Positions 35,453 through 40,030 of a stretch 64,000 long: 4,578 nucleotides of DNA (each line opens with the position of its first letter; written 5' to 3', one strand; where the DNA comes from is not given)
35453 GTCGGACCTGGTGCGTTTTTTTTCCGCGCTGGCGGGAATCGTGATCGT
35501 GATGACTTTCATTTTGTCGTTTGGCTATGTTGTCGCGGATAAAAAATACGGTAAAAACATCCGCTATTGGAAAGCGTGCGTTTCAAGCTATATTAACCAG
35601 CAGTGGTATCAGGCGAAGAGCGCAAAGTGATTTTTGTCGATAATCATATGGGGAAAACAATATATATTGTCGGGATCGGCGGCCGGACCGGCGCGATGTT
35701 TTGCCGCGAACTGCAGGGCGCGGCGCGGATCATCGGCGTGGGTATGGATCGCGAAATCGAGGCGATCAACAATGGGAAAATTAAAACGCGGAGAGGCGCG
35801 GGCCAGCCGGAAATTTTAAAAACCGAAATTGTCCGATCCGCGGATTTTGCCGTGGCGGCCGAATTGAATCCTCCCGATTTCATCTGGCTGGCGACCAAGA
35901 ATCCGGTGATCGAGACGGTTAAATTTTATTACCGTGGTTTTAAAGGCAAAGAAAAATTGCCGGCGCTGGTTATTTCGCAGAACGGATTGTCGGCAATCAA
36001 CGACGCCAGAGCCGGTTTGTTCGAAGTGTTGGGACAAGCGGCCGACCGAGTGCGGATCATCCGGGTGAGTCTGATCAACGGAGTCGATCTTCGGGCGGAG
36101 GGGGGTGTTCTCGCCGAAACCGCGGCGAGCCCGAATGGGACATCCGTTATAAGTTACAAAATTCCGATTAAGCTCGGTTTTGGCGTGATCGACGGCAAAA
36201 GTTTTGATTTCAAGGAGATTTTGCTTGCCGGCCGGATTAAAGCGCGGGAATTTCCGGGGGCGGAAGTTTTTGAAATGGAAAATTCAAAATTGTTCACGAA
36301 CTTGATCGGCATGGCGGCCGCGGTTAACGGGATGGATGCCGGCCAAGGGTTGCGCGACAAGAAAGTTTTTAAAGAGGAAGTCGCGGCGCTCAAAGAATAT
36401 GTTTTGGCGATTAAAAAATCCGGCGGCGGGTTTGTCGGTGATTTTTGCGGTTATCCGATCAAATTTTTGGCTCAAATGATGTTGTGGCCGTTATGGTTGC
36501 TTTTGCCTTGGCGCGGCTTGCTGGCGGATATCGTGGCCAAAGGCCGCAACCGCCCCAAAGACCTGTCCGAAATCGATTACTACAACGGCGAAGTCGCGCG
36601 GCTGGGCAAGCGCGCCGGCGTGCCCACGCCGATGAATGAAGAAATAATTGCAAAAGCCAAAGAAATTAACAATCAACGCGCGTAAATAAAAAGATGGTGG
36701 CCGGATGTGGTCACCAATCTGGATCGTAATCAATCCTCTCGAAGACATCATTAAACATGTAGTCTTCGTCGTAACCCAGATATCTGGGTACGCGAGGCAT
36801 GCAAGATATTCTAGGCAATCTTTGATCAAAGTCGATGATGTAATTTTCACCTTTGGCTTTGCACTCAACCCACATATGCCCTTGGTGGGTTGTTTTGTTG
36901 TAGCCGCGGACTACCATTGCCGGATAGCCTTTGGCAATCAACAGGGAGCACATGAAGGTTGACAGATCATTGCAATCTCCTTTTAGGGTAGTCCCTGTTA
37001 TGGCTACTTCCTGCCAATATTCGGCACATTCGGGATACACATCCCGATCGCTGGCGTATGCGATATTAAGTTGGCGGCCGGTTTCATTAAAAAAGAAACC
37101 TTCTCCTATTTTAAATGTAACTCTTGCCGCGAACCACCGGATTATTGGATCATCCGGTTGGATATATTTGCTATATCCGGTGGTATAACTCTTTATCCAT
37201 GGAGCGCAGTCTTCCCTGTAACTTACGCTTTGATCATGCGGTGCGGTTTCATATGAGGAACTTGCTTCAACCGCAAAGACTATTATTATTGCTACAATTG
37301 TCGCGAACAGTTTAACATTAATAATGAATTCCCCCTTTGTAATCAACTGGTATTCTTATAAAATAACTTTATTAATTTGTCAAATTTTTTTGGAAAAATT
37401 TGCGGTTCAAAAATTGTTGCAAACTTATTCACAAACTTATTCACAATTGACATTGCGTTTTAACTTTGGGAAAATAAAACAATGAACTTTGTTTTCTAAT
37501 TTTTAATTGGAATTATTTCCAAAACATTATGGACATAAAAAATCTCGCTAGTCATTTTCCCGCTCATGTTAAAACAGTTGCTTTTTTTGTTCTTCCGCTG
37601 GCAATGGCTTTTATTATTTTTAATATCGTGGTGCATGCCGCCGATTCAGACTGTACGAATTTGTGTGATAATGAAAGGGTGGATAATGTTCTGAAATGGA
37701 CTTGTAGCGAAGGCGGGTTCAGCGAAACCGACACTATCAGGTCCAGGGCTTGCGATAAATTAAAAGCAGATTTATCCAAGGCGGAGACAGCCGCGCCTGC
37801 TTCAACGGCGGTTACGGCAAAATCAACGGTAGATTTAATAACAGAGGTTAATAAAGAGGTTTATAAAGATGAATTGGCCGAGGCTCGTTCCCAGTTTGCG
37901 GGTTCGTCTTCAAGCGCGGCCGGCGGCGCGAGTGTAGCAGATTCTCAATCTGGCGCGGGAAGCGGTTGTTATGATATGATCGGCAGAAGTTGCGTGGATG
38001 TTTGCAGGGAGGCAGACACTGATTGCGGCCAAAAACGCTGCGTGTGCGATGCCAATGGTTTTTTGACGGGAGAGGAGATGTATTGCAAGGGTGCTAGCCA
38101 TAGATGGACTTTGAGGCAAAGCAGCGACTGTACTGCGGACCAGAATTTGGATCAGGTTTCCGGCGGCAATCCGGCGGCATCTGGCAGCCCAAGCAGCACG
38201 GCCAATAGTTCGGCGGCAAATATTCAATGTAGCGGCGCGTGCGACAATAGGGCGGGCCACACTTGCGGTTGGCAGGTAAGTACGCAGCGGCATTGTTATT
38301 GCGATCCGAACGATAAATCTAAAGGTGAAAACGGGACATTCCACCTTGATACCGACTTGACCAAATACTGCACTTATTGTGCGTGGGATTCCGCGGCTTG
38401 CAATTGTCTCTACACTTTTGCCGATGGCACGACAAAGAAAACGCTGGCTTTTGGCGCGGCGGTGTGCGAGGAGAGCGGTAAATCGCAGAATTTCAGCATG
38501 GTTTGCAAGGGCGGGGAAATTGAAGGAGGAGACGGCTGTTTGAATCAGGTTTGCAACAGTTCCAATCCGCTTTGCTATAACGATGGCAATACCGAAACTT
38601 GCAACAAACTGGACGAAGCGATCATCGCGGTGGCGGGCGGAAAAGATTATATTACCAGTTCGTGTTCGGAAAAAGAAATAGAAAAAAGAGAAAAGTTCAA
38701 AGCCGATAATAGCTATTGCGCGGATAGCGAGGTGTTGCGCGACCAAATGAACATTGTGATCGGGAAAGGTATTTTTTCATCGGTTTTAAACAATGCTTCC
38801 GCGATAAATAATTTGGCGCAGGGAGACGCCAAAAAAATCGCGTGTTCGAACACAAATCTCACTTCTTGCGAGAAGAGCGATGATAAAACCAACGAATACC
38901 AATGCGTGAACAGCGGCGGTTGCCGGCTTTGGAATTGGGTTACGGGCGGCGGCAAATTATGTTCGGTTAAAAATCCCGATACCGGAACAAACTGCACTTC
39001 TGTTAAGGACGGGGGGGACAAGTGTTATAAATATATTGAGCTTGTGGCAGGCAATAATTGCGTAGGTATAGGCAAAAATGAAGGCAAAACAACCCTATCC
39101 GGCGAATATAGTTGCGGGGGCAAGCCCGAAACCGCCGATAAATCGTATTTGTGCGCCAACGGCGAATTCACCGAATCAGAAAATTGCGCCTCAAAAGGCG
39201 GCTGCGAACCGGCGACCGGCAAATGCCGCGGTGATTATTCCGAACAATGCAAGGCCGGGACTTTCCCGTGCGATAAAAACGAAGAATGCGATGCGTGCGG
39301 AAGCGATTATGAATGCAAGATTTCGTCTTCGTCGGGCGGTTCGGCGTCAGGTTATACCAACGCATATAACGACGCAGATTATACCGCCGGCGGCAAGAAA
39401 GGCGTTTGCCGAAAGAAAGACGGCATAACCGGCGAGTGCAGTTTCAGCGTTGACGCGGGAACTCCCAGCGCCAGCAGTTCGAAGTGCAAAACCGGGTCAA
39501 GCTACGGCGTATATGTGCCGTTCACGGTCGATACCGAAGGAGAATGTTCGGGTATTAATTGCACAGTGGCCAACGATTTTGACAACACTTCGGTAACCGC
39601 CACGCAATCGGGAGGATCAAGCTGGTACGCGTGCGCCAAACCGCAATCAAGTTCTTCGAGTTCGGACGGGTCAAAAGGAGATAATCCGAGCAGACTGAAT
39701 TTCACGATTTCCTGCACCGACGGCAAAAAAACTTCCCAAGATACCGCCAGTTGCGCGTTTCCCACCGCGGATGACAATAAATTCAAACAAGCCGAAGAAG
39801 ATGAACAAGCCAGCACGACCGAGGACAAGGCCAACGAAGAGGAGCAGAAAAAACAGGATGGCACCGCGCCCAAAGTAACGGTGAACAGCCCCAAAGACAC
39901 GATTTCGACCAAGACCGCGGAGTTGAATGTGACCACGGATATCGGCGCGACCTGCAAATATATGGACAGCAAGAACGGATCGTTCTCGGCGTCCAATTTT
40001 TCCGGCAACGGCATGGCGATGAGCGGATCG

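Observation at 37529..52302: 14.8-kb cluster of five secreted or anchored proteins built from a shared, apparently uncharacterised ~93-aa two-cysteine repeat (16 copies)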

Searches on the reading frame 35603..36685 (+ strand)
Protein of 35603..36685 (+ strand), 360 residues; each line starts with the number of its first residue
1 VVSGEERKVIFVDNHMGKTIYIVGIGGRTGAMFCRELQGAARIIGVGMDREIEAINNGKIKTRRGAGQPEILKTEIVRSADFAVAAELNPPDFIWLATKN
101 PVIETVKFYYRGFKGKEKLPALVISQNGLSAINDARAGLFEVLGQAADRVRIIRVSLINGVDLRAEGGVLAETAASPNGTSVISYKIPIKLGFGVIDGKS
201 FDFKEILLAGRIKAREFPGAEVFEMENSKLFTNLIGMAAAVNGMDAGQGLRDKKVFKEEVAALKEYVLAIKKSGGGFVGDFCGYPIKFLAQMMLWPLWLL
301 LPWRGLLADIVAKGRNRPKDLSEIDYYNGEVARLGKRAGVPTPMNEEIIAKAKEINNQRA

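Call 60: search_protein_families(library=pfam, proteins=[window:35603-36685:+], max_evalue=0.001)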
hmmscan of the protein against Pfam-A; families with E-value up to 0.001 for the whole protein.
window:35603-36685:+ (360 aa): 1 family
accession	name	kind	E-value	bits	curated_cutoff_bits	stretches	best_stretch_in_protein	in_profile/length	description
PF08546.17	ApbA_C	-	1.7e-07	32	22.7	1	321-355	90-124/125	Ketopantoate reductase PanE/ApbA C terminal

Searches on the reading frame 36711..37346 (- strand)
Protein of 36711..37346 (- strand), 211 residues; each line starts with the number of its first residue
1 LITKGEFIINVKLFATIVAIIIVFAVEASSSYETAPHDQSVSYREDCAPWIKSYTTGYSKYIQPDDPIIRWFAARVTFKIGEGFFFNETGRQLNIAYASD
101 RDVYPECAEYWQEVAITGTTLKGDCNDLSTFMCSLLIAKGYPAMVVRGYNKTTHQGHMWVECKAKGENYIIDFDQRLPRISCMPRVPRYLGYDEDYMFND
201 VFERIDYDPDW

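Call 3: search_protein_families(library=pfam, proteins=[window:36711-37346:-], max_evalue=1)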
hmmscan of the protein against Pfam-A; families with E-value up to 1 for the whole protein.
window:36711-37346:- (211 aa): 5 families
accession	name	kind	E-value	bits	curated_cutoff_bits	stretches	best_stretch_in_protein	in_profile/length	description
PF01841.26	Transglut_core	-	5e-07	30.4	23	1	119-170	48-104/108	Transglutaminase-like superfamily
PF24656.1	CEPT76_peptidase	-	5.6e-05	23.7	27.8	1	110-165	2-56/121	CEP76 peptidase-like domain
PF04473.18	DUF553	-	0.0043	17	20.5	1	116-179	55-117/140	Transglutaminase-like domain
PF06035.17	Peptidase_C93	-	0.0048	17.1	27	1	94-172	52-126/162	Bacterial transglutaminase-like cysteine proteinase BTLCP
PF13471.12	Transglut_core3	-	0.026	14.9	26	1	120-165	53-100/117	Transglutaminase-like superfamily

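Call 4: search_protein_families(library=ncbifam, proteins=[window:36711-37346:-], max_evalue=1)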
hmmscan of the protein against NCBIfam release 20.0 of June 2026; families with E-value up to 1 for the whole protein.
window:36711-37346:- (211 aa): 0 families

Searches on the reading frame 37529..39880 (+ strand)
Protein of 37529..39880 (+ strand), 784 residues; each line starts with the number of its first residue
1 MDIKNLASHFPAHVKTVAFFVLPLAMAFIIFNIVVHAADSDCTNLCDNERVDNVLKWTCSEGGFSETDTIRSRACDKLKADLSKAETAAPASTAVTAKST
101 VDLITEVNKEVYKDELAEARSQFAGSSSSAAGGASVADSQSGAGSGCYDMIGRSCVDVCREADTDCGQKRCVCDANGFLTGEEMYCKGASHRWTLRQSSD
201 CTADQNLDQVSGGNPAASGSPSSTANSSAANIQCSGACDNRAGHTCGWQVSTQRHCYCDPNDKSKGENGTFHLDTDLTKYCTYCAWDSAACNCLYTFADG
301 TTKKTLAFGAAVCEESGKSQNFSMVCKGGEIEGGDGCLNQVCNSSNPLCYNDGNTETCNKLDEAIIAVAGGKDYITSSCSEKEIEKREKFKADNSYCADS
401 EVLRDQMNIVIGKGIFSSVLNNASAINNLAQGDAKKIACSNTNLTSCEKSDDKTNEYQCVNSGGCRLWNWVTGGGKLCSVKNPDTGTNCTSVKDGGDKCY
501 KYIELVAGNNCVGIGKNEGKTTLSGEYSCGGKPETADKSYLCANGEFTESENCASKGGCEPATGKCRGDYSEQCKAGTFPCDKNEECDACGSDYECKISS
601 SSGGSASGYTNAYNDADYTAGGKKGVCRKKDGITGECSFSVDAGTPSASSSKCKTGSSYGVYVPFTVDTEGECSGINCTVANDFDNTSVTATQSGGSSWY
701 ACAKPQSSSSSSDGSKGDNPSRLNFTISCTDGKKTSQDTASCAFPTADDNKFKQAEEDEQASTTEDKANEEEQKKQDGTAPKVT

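Call 33: search_solved_structures(query=window:37529-39880:+, max_evalue=10)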
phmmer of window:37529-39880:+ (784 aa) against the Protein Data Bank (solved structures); distinct sequences matched with E-value up to 10: 2.
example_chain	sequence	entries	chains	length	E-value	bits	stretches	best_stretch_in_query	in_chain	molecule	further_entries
1ynb_A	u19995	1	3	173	1.8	9.9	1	46-114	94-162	hypothetical protein AF1432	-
1yoy_A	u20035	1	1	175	1.8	9.9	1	46-114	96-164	hypothetical protein AF1432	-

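Call 46: find_homologous_proteins(query=window:37529-39862:+)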
Query window:37529-39862:+: 8000 candidates shared short words with the query, none scored E <= 0.001.
